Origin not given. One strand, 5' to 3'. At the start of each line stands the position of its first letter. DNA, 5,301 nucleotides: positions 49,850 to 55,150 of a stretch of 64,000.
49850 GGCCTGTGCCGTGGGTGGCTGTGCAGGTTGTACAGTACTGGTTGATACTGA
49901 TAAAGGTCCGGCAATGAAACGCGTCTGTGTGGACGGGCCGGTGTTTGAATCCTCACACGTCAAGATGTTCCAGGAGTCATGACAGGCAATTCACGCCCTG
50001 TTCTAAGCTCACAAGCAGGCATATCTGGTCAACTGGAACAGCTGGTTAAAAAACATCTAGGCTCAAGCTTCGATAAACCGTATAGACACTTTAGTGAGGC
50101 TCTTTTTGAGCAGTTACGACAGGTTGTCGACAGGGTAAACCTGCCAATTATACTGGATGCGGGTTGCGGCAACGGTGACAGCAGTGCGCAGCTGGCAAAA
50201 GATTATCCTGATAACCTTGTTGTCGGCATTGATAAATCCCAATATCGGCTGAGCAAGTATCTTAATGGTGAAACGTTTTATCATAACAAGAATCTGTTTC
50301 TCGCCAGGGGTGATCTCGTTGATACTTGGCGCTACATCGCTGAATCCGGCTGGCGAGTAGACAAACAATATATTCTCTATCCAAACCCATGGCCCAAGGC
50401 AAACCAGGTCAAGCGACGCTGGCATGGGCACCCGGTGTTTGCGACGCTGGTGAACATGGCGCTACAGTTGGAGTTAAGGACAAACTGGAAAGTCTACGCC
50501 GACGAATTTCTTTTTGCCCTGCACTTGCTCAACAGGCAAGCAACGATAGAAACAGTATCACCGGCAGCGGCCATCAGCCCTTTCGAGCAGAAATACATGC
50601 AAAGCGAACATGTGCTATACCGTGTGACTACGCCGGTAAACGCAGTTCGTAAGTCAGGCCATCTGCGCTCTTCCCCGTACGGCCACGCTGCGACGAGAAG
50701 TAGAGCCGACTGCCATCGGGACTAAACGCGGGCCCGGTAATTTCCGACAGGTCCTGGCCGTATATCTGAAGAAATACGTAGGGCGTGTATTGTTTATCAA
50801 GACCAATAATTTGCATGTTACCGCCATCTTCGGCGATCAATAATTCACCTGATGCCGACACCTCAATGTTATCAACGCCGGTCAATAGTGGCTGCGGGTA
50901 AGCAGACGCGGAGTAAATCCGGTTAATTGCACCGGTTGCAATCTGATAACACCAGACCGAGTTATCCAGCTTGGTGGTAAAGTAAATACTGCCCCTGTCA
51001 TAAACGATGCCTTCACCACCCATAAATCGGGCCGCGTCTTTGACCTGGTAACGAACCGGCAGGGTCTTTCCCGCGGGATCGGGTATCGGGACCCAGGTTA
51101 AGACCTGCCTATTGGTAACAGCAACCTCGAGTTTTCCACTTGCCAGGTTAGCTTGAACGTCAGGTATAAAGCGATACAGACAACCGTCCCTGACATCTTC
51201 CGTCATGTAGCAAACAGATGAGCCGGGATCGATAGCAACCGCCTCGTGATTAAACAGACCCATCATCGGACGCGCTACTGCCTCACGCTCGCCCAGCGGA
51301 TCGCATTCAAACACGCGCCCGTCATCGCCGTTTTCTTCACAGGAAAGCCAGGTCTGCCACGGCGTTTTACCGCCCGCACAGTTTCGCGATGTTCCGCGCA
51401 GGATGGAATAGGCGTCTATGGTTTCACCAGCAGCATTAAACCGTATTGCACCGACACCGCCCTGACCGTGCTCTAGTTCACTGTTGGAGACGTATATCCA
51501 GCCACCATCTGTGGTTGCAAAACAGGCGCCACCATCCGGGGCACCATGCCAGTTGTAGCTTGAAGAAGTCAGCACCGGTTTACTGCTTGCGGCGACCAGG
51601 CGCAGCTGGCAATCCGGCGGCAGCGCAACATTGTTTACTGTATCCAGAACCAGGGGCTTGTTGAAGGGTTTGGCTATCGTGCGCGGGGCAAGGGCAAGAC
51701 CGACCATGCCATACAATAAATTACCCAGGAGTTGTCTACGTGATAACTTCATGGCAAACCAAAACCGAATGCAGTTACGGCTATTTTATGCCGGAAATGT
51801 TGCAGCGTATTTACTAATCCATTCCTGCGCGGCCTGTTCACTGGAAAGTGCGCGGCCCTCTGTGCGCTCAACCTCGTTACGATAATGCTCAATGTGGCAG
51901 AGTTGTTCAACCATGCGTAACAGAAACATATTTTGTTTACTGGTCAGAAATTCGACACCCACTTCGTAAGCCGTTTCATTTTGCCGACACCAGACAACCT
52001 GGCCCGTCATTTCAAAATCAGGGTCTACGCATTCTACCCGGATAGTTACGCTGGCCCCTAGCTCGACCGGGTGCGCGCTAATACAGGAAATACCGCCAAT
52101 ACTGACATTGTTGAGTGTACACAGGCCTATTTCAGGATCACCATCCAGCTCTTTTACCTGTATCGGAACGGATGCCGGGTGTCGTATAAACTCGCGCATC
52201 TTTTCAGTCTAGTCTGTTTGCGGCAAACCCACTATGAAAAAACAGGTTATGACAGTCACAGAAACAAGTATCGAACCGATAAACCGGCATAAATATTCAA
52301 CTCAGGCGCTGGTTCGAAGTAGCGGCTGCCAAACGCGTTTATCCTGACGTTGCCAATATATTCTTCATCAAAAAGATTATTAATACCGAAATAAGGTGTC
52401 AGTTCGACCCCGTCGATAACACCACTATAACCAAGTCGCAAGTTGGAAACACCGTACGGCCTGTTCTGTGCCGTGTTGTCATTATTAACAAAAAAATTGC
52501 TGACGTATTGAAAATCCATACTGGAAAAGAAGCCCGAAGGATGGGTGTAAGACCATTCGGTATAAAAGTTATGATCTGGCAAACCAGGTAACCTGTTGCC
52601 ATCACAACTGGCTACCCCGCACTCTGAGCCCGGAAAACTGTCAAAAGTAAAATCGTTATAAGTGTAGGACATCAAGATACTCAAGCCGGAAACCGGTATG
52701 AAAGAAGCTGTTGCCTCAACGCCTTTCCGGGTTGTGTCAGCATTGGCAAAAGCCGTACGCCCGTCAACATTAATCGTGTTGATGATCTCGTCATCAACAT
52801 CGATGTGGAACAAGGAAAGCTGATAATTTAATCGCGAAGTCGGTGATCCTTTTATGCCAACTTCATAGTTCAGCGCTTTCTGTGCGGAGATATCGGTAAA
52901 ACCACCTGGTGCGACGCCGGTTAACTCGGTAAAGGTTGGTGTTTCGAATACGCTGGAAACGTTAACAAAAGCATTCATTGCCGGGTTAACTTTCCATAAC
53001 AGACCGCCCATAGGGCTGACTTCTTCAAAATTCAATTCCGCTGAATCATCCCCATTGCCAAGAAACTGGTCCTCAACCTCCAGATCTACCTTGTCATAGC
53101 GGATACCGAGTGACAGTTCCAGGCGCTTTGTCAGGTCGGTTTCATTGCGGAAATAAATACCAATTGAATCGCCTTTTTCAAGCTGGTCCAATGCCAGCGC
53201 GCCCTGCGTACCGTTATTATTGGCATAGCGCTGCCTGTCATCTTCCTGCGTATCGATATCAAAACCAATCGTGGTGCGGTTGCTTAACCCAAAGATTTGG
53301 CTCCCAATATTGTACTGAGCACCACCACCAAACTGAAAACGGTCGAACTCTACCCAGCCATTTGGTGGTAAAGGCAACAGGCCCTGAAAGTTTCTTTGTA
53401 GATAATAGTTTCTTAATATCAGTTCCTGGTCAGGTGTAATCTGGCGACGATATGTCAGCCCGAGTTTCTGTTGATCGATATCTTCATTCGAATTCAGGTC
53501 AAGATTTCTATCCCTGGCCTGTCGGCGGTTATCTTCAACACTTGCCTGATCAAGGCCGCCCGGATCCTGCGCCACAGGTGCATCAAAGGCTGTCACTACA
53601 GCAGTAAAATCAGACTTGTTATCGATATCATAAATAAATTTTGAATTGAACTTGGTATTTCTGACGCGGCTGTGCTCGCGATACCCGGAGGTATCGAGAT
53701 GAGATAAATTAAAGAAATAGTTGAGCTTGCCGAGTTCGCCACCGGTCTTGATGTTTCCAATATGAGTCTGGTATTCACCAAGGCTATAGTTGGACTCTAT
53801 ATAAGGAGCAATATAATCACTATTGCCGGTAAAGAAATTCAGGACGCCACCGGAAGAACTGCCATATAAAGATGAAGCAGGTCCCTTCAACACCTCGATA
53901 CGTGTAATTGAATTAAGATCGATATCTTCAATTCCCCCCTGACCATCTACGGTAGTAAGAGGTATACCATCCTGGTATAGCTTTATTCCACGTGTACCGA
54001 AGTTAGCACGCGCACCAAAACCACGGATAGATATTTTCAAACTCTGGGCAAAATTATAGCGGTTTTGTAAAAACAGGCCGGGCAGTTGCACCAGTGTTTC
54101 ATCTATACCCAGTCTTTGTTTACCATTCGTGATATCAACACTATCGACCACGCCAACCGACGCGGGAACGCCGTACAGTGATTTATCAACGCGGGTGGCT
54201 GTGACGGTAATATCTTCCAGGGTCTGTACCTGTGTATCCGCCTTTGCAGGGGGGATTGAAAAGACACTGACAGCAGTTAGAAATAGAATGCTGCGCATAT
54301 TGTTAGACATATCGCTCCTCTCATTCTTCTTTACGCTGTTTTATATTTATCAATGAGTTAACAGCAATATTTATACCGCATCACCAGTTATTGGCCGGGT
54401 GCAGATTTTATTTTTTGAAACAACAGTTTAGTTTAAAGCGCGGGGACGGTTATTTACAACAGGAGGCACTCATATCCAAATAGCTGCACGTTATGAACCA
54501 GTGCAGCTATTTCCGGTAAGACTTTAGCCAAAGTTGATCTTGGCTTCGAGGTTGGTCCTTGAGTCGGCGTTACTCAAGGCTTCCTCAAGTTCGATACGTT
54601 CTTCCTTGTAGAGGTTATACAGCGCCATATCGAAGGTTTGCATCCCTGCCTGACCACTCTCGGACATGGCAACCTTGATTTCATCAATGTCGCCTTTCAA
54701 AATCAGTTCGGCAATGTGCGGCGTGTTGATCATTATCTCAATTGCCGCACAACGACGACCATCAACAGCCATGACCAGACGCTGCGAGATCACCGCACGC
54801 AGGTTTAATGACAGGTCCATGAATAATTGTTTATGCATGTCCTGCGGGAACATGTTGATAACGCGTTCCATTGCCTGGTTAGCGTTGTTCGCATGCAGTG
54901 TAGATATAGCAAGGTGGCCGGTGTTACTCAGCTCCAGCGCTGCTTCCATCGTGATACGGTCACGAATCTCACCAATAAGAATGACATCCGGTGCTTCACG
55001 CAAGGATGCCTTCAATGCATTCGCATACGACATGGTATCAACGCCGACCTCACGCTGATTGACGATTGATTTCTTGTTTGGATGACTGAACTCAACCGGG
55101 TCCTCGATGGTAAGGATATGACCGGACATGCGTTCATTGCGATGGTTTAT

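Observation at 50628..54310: Apparent operon: TonB-dependent receptor - stand-alone PilZ protein - Tat-exported PhoX-like protein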

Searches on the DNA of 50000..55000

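Call 30: search_rna_families(source=window, start=50000, end=55000, threshold=evalue, max_evalue=1)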
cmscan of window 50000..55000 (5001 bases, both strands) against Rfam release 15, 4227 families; matches with E-value up to 1: 0.
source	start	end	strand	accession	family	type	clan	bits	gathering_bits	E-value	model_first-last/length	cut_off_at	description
